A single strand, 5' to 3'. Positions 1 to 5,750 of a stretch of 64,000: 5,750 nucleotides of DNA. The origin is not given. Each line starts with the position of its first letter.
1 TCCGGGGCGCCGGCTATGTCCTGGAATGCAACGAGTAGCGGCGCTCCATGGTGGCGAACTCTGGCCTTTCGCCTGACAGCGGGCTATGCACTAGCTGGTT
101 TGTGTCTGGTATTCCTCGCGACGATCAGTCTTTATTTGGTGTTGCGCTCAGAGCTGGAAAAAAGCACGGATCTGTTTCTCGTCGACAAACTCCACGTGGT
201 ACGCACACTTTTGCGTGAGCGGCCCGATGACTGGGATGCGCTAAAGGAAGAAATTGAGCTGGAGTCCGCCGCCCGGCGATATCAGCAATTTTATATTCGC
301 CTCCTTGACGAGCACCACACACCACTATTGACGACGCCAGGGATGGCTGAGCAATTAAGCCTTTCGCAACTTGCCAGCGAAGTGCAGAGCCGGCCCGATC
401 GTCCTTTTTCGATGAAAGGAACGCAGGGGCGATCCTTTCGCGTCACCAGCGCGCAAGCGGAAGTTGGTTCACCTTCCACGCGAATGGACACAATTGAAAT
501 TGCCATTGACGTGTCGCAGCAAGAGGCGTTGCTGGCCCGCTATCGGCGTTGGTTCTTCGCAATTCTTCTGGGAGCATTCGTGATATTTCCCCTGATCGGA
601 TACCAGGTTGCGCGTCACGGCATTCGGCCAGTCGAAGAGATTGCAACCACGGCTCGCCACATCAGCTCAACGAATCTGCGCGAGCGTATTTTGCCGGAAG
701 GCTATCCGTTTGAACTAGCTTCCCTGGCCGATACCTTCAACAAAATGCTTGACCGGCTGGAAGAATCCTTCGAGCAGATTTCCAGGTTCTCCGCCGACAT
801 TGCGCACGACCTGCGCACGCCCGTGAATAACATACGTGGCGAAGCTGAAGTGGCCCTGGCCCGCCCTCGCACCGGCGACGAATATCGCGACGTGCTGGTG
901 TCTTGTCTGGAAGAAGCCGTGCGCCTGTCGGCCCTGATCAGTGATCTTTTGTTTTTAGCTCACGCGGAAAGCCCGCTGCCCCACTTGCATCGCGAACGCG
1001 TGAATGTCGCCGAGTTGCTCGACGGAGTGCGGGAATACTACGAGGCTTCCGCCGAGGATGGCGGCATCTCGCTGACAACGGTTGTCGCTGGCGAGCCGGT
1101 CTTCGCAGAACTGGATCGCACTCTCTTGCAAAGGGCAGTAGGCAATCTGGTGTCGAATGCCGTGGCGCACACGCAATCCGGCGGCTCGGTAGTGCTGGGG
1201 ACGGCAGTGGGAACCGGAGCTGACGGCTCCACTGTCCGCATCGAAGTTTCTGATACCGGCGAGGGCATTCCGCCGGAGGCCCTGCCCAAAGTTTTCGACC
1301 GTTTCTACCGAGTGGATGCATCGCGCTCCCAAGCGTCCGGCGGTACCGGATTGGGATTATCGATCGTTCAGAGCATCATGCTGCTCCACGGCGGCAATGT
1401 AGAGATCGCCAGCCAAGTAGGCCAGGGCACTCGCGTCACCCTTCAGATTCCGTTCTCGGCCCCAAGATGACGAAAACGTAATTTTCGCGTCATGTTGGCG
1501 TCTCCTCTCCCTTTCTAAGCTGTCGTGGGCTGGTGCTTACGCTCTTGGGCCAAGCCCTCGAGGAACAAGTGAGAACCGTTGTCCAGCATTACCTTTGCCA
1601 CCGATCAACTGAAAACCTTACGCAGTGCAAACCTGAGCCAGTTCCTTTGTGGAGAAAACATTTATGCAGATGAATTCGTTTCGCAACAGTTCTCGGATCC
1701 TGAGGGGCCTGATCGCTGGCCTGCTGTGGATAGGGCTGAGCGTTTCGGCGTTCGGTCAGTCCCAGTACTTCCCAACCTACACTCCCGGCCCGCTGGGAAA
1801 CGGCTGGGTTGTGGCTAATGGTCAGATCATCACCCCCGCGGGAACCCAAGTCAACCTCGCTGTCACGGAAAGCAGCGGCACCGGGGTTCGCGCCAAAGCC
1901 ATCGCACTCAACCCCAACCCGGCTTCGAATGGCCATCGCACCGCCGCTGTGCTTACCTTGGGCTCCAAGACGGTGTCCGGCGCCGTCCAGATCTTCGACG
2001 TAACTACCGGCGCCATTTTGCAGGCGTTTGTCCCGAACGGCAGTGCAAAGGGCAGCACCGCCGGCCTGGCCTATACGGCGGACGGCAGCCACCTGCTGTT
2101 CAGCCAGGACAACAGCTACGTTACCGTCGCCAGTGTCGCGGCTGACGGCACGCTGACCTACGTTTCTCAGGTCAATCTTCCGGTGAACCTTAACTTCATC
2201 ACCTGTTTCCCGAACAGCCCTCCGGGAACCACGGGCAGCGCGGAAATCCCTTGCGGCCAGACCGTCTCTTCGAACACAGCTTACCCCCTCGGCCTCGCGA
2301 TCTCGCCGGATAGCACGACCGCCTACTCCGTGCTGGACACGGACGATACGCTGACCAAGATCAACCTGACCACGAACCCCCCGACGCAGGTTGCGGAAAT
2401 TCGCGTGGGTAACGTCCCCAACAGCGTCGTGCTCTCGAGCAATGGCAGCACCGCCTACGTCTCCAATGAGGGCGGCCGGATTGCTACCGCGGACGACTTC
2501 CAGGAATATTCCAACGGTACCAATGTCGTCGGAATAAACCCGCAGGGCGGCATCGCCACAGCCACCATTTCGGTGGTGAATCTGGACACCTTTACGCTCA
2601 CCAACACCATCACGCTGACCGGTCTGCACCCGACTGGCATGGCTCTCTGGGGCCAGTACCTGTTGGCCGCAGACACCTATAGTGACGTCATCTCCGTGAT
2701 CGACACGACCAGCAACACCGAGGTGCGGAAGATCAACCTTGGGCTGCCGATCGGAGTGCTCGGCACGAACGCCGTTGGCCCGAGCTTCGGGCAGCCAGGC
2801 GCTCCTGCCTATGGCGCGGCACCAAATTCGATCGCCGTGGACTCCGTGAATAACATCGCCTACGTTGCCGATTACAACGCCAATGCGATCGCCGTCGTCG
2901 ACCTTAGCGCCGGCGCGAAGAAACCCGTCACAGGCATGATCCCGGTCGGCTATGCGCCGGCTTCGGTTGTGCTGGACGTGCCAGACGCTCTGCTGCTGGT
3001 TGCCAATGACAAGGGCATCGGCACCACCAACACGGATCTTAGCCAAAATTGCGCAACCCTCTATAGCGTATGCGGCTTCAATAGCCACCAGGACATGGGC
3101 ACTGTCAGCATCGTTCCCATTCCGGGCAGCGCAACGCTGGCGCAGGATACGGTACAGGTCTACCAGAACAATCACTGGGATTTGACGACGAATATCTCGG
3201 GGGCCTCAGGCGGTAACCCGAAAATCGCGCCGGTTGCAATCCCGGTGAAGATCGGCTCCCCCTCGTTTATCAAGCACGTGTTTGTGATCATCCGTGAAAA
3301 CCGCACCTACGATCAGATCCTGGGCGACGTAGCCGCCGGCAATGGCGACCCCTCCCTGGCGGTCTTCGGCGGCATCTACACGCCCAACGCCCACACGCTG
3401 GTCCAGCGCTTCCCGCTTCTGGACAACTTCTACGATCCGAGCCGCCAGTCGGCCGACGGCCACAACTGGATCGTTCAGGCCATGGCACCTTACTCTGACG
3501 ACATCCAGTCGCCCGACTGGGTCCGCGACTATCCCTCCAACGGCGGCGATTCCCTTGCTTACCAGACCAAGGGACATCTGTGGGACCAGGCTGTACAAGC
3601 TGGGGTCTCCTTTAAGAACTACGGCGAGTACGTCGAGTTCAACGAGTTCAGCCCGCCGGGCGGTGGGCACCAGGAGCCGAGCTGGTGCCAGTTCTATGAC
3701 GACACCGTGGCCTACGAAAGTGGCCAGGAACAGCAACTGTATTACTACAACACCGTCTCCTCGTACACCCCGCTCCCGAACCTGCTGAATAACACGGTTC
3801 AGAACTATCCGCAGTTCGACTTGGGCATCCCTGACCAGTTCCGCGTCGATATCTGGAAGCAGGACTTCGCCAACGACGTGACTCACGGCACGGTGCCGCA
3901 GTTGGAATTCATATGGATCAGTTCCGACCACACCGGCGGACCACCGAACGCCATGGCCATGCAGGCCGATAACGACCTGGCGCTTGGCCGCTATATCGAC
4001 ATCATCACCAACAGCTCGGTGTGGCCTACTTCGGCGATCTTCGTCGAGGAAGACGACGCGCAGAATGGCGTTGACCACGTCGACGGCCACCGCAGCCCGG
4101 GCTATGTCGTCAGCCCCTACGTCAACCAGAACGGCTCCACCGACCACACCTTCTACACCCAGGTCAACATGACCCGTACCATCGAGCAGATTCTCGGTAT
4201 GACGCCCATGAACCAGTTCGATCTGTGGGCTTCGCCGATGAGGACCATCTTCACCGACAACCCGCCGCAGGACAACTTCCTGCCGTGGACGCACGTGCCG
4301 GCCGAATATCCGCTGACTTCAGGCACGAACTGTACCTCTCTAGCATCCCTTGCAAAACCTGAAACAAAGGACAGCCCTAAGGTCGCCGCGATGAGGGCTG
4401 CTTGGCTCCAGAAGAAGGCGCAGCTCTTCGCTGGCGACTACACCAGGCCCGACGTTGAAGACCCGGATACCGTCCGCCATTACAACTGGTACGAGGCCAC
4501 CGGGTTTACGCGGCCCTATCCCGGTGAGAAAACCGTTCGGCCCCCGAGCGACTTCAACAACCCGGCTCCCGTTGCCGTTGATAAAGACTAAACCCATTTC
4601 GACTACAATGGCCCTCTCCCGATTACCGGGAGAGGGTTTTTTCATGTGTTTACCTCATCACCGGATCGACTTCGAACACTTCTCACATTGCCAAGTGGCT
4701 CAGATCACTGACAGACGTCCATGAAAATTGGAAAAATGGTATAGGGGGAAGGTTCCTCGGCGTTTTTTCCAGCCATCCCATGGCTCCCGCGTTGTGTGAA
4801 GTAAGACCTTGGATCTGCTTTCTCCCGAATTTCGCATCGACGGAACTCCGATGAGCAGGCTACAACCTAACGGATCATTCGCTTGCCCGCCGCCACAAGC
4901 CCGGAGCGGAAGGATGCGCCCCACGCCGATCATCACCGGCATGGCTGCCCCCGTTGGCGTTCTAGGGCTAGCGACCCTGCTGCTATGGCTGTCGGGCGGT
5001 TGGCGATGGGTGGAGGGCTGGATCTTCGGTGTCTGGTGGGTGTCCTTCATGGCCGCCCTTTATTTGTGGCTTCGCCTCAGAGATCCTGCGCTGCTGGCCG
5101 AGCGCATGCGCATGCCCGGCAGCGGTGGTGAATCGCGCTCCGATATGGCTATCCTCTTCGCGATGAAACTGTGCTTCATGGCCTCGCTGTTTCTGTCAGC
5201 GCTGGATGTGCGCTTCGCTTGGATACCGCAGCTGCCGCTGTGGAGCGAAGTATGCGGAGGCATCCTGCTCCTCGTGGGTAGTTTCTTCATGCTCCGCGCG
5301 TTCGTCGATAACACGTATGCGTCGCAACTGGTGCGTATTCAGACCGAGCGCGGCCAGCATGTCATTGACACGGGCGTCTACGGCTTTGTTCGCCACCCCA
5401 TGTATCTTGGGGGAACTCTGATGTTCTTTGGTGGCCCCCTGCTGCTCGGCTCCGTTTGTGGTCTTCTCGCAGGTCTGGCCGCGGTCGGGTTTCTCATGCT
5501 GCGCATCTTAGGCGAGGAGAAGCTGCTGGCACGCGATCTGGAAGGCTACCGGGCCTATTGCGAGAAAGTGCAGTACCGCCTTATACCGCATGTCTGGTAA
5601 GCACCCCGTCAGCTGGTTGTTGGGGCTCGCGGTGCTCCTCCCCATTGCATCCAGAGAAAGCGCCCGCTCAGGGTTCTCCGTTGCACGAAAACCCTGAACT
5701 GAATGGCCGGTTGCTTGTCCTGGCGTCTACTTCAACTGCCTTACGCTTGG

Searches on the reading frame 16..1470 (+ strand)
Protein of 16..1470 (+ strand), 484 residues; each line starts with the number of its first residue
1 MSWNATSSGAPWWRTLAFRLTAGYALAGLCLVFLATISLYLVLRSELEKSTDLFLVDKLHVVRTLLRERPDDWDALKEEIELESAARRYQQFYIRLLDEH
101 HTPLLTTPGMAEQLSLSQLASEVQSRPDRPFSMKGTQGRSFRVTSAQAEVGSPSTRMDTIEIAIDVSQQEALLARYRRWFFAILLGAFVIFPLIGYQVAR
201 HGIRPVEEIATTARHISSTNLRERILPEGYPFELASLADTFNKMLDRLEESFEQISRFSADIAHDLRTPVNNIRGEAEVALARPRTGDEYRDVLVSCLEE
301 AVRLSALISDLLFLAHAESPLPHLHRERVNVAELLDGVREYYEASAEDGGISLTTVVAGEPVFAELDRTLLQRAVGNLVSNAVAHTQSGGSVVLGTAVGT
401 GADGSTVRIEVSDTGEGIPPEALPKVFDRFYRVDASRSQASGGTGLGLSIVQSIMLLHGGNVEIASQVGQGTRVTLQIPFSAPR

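Call 52: search_protein_families(library=pfam, proteins=[window:16-1470:+], max_evalue=0.0001)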
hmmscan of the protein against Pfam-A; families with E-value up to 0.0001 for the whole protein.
window:16-1470:+ (484 aa): 4 families
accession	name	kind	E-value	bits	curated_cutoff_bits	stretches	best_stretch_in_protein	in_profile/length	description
PF02518.31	HATPase_c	-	9.9e-30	103.7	26.4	1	367-480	2-109/111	Histidine kinase-, DNA gyrase B-, and HSP90-like ATPase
PF00512.31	HisKA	-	4.3e-15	56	26.9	1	256-319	3-65/66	His Kinase A (phospho-acceptor) domain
PF00672.30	HAMP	-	6.3e-12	46.1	25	1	198-250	2-53/53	HAMP domain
PF13581.12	HATPase_c_2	-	1.6e-05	25.4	27.4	1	371-477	32-126/127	Histidine kinase-like ATPase domain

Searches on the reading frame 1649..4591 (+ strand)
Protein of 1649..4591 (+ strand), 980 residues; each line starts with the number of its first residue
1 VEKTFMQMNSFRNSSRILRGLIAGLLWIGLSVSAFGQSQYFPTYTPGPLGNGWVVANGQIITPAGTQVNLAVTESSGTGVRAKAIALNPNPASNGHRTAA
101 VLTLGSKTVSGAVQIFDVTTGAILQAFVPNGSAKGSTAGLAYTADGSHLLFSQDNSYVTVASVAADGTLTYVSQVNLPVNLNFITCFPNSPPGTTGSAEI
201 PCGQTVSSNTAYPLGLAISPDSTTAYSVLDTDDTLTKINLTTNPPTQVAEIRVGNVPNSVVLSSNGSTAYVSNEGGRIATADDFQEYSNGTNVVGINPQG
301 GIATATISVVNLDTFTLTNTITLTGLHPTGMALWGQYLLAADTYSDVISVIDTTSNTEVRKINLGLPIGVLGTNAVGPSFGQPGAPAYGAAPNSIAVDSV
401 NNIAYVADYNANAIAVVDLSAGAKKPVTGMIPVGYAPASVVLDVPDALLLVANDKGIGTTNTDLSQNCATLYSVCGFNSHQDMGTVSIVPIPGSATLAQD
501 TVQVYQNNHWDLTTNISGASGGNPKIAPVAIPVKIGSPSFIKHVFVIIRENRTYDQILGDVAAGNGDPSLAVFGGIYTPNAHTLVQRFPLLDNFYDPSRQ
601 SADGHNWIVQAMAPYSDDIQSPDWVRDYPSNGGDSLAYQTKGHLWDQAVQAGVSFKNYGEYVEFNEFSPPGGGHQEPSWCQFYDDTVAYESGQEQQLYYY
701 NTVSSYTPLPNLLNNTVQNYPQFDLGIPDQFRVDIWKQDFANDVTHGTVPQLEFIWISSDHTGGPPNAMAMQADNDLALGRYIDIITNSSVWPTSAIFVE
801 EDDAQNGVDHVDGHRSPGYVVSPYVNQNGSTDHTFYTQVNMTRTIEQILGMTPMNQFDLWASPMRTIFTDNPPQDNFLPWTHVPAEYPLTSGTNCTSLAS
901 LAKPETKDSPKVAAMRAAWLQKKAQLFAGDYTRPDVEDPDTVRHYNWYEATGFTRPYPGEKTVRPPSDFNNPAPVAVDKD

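Call 52: search_protein_families(library=pfam, proteins=[window:1649-4591:+], max_evalue=0.0001)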
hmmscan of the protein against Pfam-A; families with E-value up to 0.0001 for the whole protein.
window:1649-4591:+ (980 aa): 1 family
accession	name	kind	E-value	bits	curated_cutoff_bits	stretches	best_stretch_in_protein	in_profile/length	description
PF04185.19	Phosphoesterase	-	8.5e-10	38.7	23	1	578-850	107-354/356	Phosphoesterase family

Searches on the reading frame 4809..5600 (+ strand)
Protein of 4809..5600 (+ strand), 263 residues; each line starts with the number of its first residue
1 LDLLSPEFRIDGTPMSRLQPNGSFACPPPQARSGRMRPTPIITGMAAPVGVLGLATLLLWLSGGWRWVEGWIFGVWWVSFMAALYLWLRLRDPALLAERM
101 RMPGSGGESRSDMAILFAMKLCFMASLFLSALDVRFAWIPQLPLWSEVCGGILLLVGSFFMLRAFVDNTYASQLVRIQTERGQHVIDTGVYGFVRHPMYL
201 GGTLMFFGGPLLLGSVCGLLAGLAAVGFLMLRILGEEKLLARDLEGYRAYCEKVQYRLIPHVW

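Call 52: search_protein_families(library=pfam, proteins=[window:4809-5600:+], max_evalue=0.0001)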
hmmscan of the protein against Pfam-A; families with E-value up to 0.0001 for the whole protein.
window:4809-5600:+ (263 aa): 2 families
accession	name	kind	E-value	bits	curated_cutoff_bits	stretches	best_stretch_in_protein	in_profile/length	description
PF04191.18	PEMT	-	1.1e-11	45.6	25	1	148-242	4-100/105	Phospholipid methyltransferase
PF04140.19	ICMT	-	2.2e-08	34.8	24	1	175-241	25-94/95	Isoprenylcysteine carboxyl methyltransferase (ICMT) family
